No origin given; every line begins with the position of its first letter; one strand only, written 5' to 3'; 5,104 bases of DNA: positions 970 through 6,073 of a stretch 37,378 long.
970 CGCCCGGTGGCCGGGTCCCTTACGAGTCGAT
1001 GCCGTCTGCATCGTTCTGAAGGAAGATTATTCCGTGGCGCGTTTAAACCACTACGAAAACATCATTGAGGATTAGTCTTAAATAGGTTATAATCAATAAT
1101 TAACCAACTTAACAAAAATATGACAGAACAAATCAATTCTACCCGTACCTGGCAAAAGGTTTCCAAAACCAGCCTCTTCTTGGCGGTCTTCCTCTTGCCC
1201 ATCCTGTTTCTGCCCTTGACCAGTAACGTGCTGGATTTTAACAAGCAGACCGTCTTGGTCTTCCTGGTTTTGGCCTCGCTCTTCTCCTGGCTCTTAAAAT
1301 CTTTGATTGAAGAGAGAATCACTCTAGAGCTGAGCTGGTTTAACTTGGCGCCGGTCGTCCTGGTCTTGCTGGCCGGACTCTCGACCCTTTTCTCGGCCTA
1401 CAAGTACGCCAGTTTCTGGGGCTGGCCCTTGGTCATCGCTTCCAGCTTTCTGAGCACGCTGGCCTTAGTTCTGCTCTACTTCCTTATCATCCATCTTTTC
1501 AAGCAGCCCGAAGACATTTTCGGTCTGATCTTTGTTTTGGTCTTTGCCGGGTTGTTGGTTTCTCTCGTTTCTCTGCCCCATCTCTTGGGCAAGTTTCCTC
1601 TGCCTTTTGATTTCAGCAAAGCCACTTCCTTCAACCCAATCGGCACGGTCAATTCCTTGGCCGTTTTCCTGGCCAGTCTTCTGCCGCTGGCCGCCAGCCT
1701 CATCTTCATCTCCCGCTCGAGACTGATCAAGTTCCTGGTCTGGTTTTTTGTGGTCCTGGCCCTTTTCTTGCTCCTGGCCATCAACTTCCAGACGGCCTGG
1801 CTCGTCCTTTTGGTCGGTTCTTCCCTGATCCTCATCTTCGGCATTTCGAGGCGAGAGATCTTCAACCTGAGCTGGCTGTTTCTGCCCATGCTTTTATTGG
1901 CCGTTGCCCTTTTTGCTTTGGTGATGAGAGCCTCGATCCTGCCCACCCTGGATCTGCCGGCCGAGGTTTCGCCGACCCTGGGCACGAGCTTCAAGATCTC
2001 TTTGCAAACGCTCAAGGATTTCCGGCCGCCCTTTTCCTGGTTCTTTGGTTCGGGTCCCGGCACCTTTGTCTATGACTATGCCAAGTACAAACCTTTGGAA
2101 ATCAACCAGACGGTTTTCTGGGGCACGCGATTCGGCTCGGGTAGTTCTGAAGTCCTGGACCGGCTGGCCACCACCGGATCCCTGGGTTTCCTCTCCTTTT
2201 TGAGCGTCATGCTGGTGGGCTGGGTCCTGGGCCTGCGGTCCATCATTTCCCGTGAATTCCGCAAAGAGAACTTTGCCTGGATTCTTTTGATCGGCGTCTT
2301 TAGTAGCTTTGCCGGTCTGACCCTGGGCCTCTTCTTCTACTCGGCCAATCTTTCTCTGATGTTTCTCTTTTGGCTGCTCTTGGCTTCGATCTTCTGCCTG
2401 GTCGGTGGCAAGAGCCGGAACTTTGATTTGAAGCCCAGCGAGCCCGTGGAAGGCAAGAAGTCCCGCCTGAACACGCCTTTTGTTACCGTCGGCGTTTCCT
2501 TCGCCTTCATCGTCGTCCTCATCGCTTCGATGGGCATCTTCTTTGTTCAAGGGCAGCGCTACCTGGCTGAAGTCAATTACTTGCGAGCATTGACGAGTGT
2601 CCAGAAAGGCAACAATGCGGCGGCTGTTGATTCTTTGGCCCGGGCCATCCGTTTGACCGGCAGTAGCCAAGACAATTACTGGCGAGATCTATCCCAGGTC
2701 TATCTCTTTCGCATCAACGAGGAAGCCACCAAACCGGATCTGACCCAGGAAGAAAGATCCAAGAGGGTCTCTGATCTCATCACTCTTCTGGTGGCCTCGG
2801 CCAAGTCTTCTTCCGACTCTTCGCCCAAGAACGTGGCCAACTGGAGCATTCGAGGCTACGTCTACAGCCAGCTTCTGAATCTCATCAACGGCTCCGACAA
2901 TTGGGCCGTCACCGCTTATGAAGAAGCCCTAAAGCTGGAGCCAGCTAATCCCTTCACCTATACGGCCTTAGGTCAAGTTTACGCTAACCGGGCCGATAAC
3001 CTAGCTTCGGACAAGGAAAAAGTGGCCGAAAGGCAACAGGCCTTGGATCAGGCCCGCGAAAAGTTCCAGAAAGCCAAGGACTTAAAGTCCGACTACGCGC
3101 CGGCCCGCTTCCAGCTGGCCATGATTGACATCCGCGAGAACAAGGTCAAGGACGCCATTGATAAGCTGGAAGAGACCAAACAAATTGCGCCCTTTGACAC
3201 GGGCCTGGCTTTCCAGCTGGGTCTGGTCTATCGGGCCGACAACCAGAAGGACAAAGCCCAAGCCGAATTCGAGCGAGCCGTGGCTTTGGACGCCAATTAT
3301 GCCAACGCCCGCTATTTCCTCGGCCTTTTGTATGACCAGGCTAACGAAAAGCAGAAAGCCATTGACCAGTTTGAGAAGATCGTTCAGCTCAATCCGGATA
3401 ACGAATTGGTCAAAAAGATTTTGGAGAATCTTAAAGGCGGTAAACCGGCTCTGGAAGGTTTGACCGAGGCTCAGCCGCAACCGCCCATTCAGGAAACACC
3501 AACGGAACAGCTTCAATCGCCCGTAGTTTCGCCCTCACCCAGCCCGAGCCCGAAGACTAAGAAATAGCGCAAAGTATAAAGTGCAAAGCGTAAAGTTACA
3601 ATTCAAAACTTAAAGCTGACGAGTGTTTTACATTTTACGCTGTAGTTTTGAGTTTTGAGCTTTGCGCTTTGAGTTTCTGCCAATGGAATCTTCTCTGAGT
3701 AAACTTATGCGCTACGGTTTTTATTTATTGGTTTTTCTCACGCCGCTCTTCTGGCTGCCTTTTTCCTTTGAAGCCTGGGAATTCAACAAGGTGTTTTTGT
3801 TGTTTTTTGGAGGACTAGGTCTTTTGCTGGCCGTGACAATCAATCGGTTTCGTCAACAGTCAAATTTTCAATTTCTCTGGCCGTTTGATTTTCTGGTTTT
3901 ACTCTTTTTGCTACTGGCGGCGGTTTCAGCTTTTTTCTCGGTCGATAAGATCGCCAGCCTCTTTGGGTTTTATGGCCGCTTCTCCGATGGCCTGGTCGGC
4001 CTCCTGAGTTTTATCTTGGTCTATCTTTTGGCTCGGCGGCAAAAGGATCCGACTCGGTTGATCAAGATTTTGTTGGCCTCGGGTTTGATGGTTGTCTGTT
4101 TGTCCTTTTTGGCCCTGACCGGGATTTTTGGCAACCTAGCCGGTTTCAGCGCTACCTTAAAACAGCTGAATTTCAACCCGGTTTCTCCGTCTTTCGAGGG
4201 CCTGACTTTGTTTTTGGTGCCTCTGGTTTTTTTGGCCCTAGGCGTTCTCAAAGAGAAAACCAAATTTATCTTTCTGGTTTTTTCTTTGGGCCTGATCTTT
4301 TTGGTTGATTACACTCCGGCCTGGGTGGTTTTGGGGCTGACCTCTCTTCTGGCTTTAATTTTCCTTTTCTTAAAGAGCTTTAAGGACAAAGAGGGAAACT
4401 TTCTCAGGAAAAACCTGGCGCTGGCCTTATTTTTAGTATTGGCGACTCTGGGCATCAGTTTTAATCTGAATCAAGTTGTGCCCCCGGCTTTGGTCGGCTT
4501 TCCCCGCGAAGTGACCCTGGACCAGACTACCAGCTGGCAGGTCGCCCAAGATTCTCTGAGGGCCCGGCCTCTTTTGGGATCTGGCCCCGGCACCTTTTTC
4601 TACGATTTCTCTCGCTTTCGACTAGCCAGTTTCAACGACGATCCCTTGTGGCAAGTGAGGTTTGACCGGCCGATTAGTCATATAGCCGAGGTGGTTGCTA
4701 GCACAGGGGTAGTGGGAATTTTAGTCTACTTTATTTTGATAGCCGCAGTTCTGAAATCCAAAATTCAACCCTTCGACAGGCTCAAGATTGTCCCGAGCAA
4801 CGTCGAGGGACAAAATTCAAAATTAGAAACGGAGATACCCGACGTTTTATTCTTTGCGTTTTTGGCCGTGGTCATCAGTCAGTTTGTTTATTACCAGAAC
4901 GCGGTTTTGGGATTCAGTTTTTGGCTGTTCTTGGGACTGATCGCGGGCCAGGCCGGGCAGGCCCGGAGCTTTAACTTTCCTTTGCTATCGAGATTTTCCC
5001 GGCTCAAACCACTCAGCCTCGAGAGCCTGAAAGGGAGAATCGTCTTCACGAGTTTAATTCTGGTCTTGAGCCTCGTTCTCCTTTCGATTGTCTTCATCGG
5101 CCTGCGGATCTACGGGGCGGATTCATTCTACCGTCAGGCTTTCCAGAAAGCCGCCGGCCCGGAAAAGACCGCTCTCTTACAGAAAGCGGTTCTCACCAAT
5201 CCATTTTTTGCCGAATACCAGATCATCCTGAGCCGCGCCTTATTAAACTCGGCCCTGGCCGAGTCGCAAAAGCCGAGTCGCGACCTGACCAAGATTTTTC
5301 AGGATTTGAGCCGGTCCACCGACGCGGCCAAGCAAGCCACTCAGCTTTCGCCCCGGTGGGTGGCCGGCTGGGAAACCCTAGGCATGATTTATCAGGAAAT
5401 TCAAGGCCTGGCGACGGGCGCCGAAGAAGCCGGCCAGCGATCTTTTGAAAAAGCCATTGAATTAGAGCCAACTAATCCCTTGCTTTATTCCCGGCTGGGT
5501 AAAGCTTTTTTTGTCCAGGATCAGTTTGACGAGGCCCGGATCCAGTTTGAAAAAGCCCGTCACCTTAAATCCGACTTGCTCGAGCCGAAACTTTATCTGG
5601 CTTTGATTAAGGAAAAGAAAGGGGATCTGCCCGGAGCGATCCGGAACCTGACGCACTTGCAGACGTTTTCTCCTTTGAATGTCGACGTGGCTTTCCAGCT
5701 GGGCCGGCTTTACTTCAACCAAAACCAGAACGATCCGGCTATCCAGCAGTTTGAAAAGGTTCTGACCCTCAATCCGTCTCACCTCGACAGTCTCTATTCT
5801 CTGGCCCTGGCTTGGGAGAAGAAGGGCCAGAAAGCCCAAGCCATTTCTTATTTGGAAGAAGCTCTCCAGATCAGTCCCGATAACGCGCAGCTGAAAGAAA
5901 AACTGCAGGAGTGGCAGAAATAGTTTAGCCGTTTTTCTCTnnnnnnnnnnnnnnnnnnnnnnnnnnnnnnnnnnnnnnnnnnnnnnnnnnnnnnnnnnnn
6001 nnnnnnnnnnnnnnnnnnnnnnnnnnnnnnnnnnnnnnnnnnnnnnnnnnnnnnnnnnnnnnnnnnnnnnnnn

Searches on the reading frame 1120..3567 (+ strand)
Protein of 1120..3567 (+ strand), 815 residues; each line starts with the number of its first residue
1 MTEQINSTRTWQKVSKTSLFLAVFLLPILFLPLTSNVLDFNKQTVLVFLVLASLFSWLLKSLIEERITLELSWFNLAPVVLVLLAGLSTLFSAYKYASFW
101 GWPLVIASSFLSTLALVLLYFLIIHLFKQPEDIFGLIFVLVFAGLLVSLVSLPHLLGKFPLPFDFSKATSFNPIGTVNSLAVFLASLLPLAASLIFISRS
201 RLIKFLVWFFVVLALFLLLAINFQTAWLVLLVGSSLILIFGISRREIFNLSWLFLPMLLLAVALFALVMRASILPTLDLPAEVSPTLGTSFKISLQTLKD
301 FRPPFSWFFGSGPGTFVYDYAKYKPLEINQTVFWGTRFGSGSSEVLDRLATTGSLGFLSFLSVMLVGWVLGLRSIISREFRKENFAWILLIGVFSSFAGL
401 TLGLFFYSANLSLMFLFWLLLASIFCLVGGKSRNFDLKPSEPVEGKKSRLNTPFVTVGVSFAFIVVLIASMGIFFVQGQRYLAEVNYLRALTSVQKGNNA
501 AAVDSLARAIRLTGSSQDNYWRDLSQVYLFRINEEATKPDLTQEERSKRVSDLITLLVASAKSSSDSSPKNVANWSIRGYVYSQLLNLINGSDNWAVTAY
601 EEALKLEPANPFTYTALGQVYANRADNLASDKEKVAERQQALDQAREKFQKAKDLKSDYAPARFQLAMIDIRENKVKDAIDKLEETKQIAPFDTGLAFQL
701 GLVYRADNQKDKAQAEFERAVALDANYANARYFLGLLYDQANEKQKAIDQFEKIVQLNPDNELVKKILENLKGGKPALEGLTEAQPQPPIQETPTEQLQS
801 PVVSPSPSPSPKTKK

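Call 12: search_protein_families(library=pfam, proteins=[window:1120-3567:+], max_evalue=0.00001)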
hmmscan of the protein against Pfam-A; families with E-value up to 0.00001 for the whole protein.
window:1120-3567:+ (815 aa): 9 families
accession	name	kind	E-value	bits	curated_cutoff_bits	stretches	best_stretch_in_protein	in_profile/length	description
PF07719.23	TPR_2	-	1.9e-16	59.2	27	0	728-761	1-34/34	Tetratricopeptide repeat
PF13414.12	TPR_11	-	2.7e-14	53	26.8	0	594-622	11-39/42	TPR repeat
PF13181.12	TPR_8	-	2.4e-12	46.4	25.7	0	728-761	1-34/34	Tetratricopeptide repeat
PF13428.12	TPR_14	-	2e-08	34.5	23.5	0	697-735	4-42/44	Tetratricopeptide repeat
PF13432.12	TPR_16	-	2.5e-08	34.7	32.7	1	699-761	2-64/65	Tetratricopeptide repeat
PF00515.34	TPR_1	-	1.2e-07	31.7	27.8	0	728-761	1-34/34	Tetratricopeptide repeat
PF14559.12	TPR_19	-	4.3e-07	30.6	25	0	707-770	4-67/68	Tetratricopeptide repeat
PF13431.12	TPR_17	-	9.1e-07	29.1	24.4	0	599-626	1-28/34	Tetratricopeptide repeat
PF13371.12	TPR_9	-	6e-06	26.6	35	0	703-770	4-71/73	Tetratricopeptide repeat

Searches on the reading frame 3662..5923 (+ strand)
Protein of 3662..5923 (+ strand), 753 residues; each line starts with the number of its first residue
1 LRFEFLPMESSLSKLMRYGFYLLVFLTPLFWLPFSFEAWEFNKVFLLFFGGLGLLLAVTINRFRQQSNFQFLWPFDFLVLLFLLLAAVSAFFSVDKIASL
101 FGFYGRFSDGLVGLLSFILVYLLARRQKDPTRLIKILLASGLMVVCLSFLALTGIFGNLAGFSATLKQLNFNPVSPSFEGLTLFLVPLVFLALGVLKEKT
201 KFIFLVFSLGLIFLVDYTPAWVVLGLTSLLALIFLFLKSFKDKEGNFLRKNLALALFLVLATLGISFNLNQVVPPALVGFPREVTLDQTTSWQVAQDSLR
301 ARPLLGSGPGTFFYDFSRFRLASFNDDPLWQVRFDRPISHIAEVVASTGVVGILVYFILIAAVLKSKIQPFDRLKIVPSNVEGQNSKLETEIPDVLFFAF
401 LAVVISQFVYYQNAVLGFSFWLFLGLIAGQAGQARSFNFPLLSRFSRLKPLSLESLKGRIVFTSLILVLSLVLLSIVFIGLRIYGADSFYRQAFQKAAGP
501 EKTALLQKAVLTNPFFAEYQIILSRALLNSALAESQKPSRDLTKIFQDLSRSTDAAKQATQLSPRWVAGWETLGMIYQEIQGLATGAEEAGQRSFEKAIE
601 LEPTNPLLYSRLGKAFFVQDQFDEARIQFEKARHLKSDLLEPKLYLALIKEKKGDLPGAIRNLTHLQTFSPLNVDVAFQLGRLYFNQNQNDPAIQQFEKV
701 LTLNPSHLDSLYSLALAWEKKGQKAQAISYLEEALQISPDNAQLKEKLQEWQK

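Call 12: search_protein_families(library=pfam, proteins=[window:3662-5923:+], max_evalue=0.00001)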
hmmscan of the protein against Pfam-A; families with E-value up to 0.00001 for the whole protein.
window:3662-5923:+ (753 aa): 13 families
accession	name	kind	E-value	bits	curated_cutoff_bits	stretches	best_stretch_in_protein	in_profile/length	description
PF07719.23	TPR_2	-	2.3e-21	74.5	27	0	710-741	3-34/34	Tetratricopeptide repeat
PF00515.34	TPR_1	-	1.1e-19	69.8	27.8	0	709-741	2-34/34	Tetratricopeptide repeat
PF13181.12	TPR_8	-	7.7e-16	57.3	25.7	0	676-707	3-34/34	Tetratricopeptide repeat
PF13414.12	TPR_11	-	9.1e-16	57.7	26.8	0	681-722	1-42/42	TPR repeat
PF14559.12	TPR_19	-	1.5e-14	54.5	25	0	653-715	4-64/68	Tetratricopeptide repeat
PF13431.12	TPR_17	-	3.7e-13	49.1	24.4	0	595-626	2-33/34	Tetratricopeptide repeat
PF13432.12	TPR_16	-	5.1e-12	46.4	32.7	1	679-742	2-65/65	Tetratricopeptide repeat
PF13174.12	TPR_6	-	2.2e-10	40.9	26.3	0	675-706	1-32/33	Tetratricopeptide repeat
PF13428.12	TPR_14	-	4.3e-10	39.7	23.5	0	676-715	3-42/44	Tetratricopeptide repeat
PF13424.12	TPR_12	-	8.1e-10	39.2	30.1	0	571-633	7-72/77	Tetratricopeptide repeat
PF23914.1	TPR_CcmH_CycH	-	8.3e-09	35.9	42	0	680-744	56-123/158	Cytochrome c-type biogenesis protein H TPR domain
PF13374.12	TPR_10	-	3.3e-08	33.7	27.5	0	708-737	2-31/42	Tetratricopeptide repeat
PF13371.12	TPR_9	-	2.8e-07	30.9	35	1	681-744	2-65/73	Tetratricopeptide repeat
